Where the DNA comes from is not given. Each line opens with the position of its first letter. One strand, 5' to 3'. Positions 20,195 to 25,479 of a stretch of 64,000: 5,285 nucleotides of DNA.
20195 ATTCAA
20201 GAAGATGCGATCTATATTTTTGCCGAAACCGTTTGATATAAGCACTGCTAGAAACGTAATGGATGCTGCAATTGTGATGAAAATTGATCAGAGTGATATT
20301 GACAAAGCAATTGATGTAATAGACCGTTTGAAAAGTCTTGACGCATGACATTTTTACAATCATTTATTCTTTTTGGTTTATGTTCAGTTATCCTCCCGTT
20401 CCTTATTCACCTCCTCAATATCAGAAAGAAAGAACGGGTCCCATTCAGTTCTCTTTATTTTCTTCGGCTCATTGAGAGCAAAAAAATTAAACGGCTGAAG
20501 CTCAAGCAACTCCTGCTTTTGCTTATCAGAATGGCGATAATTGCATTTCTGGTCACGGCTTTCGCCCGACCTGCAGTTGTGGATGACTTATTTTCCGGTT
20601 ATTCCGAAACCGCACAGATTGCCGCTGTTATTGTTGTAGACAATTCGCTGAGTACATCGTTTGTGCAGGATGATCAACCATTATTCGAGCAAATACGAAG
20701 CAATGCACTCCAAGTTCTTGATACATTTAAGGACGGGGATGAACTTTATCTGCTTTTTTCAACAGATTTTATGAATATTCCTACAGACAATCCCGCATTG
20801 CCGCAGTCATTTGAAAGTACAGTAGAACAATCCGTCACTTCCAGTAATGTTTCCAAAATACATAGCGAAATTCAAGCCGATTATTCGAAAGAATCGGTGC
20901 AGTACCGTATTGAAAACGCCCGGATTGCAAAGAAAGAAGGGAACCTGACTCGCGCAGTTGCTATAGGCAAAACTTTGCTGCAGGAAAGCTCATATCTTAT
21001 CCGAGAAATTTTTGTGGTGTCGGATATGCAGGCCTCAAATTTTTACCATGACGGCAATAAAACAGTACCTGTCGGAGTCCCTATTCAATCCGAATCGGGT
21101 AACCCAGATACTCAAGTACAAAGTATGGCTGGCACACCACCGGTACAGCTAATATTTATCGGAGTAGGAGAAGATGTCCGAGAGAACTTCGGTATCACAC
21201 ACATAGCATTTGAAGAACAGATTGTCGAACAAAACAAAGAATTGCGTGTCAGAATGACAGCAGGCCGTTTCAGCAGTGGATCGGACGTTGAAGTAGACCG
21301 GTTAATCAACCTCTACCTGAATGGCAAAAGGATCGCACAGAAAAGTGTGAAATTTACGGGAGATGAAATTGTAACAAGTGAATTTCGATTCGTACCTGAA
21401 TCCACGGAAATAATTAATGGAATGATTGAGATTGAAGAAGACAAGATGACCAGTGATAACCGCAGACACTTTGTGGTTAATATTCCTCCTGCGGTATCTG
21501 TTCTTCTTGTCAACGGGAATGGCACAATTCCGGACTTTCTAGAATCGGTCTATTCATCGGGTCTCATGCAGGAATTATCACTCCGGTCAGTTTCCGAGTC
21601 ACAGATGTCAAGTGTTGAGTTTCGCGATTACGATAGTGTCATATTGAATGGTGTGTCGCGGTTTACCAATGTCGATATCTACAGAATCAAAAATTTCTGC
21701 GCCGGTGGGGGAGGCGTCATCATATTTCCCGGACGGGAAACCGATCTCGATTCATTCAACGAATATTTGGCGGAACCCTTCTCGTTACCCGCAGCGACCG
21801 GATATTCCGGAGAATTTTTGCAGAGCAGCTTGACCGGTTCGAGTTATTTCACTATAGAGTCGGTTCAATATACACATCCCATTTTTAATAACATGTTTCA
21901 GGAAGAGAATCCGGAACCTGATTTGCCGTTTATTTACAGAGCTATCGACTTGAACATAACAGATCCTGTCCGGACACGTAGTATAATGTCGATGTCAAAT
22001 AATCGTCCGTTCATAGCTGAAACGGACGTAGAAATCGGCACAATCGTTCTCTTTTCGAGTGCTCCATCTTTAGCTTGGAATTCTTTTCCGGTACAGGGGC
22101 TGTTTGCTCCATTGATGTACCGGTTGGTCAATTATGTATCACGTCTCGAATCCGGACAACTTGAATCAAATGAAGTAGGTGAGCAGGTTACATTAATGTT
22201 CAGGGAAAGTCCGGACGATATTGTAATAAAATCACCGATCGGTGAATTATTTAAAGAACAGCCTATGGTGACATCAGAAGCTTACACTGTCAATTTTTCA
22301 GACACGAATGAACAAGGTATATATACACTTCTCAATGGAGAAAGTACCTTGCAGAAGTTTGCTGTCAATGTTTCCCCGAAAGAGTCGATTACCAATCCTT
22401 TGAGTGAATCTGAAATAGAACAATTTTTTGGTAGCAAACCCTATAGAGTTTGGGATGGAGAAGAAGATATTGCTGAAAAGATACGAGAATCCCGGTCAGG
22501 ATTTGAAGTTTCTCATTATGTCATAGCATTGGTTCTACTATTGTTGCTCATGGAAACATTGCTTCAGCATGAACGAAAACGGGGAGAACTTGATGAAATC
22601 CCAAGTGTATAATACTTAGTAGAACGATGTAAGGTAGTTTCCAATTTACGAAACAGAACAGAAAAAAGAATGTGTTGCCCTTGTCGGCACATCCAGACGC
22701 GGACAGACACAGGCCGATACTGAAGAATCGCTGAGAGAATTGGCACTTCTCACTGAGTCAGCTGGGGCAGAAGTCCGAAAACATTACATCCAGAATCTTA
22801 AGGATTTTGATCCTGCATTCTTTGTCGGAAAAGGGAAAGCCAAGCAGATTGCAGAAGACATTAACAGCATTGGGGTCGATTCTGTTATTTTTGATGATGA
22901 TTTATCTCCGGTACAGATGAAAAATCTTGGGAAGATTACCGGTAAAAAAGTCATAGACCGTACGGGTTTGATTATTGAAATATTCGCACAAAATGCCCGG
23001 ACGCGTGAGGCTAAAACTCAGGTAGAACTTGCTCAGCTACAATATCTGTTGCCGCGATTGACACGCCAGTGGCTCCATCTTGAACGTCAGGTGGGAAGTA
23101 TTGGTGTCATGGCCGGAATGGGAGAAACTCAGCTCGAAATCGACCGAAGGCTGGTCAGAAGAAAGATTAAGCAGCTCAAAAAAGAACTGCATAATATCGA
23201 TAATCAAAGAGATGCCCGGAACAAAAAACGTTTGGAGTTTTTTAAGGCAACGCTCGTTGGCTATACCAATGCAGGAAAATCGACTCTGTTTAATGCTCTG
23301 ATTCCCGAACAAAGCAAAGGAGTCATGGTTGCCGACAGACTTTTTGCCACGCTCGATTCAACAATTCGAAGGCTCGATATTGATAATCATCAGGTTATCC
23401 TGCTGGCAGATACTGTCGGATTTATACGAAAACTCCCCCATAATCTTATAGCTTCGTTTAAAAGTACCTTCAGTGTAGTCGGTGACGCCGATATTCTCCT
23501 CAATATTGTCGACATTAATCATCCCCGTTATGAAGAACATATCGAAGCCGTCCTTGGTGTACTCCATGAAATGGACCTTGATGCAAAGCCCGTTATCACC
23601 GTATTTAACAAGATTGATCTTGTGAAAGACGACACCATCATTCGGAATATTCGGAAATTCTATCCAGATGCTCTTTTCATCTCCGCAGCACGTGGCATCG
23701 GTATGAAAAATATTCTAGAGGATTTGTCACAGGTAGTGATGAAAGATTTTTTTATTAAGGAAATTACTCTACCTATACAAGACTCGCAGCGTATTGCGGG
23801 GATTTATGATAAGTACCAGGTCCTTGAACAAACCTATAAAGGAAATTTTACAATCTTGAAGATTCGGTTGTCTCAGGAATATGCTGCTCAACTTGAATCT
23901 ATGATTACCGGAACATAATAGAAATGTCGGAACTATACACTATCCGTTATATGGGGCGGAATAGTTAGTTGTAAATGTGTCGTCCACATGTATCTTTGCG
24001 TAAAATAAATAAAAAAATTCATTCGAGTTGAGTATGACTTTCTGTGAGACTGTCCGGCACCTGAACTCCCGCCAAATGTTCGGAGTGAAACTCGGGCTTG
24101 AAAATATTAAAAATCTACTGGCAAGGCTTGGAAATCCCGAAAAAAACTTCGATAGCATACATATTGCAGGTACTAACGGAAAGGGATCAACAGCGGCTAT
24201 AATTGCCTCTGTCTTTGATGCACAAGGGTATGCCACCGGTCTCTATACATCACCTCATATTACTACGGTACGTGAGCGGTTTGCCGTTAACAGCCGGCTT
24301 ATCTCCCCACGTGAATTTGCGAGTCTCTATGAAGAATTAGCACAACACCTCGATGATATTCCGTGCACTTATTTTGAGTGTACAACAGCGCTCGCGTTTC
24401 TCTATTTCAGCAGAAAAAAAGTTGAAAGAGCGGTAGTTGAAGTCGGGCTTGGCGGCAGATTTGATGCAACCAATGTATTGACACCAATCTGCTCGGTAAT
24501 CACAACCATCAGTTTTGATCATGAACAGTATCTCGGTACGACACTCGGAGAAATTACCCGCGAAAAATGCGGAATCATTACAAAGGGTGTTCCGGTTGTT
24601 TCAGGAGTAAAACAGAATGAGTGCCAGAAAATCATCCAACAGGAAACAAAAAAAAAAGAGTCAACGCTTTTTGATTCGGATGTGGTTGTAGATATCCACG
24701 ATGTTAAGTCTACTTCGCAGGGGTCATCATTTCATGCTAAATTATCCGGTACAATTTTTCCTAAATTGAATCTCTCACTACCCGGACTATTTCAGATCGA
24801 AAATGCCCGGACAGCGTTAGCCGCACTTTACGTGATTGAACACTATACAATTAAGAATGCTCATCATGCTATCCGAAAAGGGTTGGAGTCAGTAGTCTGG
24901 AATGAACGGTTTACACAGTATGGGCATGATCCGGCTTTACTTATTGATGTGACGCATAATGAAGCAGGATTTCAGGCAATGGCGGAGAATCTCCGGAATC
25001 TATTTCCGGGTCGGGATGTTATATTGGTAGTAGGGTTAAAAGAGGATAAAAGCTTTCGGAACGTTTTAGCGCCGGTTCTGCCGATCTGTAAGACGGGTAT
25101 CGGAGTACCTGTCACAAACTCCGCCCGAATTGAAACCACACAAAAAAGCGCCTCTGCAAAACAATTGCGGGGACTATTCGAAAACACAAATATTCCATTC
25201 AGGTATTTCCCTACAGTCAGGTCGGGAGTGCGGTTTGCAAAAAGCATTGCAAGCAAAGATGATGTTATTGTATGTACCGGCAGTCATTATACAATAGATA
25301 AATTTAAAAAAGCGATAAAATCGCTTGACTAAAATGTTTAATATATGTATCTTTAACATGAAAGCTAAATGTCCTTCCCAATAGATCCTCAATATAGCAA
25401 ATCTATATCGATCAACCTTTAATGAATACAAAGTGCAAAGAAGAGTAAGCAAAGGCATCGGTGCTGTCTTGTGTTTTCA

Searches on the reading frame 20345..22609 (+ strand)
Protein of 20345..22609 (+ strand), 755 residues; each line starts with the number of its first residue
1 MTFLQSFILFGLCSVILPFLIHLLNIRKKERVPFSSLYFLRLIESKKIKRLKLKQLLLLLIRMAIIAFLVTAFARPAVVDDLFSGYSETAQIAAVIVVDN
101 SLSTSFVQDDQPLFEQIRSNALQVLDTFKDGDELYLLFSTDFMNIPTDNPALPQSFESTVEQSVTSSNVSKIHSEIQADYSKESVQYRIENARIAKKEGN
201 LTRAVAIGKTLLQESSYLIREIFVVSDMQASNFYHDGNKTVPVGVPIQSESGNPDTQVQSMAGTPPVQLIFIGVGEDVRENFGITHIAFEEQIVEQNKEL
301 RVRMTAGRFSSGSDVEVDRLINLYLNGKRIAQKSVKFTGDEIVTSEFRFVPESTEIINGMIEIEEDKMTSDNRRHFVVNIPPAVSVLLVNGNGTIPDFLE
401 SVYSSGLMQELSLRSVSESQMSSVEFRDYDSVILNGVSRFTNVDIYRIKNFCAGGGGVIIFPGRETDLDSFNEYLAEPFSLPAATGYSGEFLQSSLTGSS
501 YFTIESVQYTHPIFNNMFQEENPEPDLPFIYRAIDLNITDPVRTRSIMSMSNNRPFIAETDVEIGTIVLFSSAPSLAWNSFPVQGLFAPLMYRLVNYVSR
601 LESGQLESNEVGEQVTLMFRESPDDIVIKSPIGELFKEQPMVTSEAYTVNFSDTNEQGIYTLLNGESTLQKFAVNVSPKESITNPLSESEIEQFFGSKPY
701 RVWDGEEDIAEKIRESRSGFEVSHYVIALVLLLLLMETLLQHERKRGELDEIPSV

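Call 11: search_protein_families(library=pfam, proteins=[window:20345-22609:+])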
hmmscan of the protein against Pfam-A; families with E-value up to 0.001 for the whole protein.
window:20345-22609:+ (755 aa): 1 family
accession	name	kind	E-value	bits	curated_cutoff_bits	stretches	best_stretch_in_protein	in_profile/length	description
PF07584.16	BatA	-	1.5e-16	61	25.9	1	1-76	1-77/77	Aerotolerance regulator N-terminal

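Call 55: find_homologous_proteins(query=window:20345-22609:+, max_evalue=1e-30)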
Query window:20345-22609:+ (755 aa): 85 proteins with E <= 1e-30 among 8000 candidates.
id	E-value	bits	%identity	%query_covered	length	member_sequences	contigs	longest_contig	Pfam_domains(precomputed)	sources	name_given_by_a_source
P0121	0.0e+0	1625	99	100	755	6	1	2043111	PF07584.17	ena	-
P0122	0.0e+0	1504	90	100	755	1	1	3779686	PF07584.17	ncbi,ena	-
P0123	1.5e-251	855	52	100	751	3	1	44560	PF07584.17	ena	-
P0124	7.2e-174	598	43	99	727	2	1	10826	PF07584.17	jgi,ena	-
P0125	1.8e-164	567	41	99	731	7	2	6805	PF07584.17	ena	-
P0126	1.4e-162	561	39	99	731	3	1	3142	PF07584.17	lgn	-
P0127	2.1e-162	560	39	99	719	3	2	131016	PF07584.17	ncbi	ncbi:BatA domain-containing protein [candidate division KSB1 bacterium]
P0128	1.1e-157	545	39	98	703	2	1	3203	PF13519.13,PF07584.17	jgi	-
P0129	4.0e-145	503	38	99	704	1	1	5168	PF07705.18,PF07584.17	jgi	-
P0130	3.6e-137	477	36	95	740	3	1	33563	PF13519.13,PF07584.17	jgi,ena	-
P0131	3.5e-128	447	35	99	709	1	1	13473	PF07584.17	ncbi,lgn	-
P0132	2.2e-71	259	27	96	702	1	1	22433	PF07584.17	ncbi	-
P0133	2.9e-70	256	28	96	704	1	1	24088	PF13519.13,PF07584.17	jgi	jgi:Aerotolerance regulator N-terminal/von Willebrand factor type A domain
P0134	8.3e-70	254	27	99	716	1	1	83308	PF13519.13,PF07584.17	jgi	jgi:hypothetical protein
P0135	3.8e-69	252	26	99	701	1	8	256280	PF13519.13,PF07584.17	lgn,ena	-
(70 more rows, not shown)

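Call 56: find_encoding_contigs(protein=P0122, flank=10000, max_places=2)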
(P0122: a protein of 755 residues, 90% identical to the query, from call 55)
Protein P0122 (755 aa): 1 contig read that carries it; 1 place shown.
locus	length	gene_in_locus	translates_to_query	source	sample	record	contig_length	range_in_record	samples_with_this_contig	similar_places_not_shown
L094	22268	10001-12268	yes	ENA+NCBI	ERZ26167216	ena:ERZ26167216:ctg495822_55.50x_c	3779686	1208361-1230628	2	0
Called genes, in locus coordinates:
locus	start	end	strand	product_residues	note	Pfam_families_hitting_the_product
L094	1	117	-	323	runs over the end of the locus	PF00490:ALAD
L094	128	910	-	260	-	PF02602:HEM4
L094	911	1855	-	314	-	PF01379:Porphobil_deam, PF03900:Porphobil_deamC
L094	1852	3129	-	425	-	PF05201:GlutR_N, PF01488:Shikimate_DH, PF13241:NAD_binding_7 (faint), PF00745:GlutR_dimer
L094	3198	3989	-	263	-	PF01578:Cytochrom_C_asm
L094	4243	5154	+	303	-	PF14378:PAP2_3, PF01569:PAP2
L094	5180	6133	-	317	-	PF01408:GFO_IDH_MocA, PF22725:GFO_IDH_MocA_C3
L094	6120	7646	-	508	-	PF00732:GMC_oxred_N, PF00890:FAD_binding_2 (weak), PF01266:DAO (weak), PF12831:FAD_oxidored (faint), PF13450:NAD_binding_8 (weak), PF05199:GMC_oxred_C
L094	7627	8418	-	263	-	-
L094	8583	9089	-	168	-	PF00027:cNMP_binding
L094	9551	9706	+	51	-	-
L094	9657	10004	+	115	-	PF00072:Response_reg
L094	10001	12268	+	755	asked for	PF07584:BatA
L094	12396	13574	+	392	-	PF13167:GTP-bdg_N, PF16360:GTP-bdg_M, PF03193:RsgA_GTPase (faint), PF01926:MMR_HSR1, PF02421:FeoB_N (faint)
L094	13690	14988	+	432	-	PF08245:Mur_ligase_M, PF02875:Mur_ligase_C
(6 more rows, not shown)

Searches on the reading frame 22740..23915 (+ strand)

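Call 48: search_protein_families(library=pfam, max_evalue=0.00001, proteins=[window:22740-23915:+])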
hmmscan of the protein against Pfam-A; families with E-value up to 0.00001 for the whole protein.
window:22740-23915:+ (392 aa): 4 families
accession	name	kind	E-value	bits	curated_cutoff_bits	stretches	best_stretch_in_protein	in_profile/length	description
PF16360.10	GTP-bdg_M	-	6.2e-29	100.8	29.5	1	86-164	2-79/79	GTP-binding GTPase Middle Region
PF13167.11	GTP-bdg_N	-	8e-26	90.9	25.4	1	2-83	8-89/89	GTP-binding GTPase N-terminal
PF01926.29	MMR_HSR1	-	6.5e-20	71.8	21.9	1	170-291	2-113/113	50S ribosome-binding GTPase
PF03193.22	RsgA_GTPase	-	4.3e-07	30.4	30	0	246-331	19-106/174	RsgA GTPase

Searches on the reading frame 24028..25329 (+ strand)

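Call 48: search_protein_families(library=pfam, max_evalue=0.00001, proteins=[window:24028-25329:+])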
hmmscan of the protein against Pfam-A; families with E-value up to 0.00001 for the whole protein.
window:24028-25329:+ (434 aa): 2 families
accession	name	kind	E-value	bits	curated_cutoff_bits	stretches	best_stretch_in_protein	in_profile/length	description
PF08245.18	Mur_ligase_M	-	1.1e-13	52.1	24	1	46-266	1-199/200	Mur ligase middle domain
PF02875.26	Mur_ligase_C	-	1.3e-10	42.6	28.4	1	294-420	2-127/127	Mur ligase, glutamate ligase domain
